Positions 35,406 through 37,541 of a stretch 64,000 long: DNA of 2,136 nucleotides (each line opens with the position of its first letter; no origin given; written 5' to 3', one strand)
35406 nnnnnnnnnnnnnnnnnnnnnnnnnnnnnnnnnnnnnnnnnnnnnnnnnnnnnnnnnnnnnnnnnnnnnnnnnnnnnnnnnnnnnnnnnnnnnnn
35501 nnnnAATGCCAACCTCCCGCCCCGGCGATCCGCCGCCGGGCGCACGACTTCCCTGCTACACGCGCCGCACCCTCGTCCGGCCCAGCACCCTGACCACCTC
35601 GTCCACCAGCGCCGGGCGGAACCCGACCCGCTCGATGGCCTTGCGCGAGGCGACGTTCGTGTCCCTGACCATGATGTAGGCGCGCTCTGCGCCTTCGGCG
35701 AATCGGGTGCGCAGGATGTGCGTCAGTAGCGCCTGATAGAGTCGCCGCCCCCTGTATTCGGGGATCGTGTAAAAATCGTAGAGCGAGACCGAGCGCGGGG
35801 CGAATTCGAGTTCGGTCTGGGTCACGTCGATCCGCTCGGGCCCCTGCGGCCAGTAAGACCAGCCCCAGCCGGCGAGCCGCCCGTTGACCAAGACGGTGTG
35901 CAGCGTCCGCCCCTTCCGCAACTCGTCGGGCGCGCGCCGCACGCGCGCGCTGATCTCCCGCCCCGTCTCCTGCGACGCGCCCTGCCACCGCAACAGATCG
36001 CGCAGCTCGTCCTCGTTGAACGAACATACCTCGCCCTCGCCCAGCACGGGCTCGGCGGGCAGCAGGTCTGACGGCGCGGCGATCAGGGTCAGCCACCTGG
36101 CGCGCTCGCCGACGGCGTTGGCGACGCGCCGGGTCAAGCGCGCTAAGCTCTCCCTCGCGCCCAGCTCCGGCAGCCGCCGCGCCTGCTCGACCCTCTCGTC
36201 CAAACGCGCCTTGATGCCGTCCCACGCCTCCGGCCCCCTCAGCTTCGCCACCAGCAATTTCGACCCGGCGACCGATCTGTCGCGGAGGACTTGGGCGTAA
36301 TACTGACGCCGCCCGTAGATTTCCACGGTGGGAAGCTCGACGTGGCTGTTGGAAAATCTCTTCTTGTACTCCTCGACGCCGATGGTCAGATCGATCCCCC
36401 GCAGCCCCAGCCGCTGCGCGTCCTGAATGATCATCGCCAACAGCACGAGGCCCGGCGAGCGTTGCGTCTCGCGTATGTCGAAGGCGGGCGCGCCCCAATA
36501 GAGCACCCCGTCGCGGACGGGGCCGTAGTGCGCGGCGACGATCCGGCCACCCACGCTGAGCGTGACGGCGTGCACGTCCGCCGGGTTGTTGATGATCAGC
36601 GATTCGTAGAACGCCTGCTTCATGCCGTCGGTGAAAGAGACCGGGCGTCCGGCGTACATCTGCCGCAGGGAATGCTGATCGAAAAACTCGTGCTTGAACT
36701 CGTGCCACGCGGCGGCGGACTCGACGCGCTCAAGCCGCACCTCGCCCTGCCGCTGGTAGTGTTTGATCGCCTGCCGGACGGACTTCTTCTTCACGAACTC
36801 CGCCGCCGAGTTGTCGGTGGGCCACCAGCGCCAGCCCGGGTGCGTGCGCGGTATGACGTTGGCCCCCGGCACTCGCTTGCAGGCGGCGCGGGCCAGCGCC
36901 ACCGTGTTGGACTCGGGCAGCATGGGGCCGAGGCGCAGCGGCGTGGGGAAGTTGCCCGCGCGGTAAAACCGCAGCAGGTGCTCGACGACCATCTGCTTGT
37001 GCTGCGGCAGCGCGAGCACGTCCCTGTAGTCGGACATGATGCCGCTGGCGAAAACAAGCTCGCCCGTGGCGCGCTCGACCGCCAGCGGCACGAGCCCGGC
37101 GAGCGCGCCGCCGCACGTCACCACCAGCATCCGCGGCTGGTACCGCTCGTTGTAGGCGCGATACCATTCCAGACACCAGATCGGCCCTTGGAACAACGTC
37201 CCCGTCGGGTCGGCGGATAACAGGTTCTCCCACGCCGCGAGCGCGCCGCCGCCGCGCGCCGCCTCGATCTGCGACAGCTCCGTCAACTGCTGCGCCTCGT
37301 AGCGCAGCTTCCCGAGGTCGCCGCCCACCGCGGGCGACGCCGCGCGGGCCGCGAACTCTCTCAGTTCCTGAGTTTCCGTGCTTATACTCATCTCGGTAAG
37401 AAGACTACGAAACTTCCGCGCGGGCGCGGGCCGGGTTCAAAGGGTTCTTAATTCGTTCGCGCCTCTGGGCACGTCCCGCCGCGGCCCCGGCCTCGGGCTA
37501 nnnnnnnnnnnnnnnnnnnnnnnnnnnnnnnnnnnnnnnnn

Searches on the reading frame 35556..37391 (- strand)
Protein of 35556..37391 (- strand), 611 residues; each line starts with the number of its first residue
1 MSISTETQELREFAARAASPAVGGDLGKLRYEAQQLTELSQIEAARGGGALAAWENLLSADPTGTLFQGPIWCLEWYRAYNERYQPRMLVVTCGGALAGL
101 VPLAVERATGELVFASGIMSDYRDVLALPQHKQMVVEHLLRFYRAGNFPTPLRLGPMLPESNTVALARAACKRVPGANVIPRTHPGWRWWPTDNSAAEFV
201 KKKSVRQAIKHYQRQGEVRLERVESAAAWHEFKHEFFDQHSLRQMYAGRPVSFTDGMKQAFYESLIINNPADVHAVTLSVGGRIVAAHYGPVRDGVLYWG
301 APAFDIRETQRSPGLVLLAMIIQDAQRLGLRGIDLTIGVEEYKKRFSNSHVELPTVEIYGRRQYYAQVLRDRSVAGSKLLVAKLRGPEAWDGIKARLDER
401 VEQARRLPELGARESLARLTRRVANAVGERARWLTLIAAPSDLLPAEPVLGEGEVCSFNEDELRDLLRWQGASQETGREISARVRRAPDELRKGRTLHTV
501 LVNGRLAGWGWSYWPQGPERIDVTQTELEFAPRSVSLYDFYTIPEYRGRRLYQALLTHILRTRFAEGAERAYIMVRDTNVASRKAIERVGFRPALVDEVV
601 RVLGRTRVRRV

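Call 34: search_protein_families(library=pfam, proteins=[window:35556-37391:-], max_evalue=0.00001)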
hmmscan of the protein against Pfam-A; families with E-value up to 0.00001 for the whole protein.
window:35556-37391:- (611 aa): 2 families
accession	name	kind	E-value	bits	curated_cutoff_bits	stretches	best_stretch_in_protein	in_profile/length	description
PF13480.13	Acetyltransf_6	-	4.2e-22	79.3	22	1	202-344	4-143/143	Acetyltransferase (GNAT) domain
PF00583.31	Acetyltransf_1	-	2.5e-09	37.9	20.7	1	483-591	21-116/116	Acetyltransferase (GNAT) family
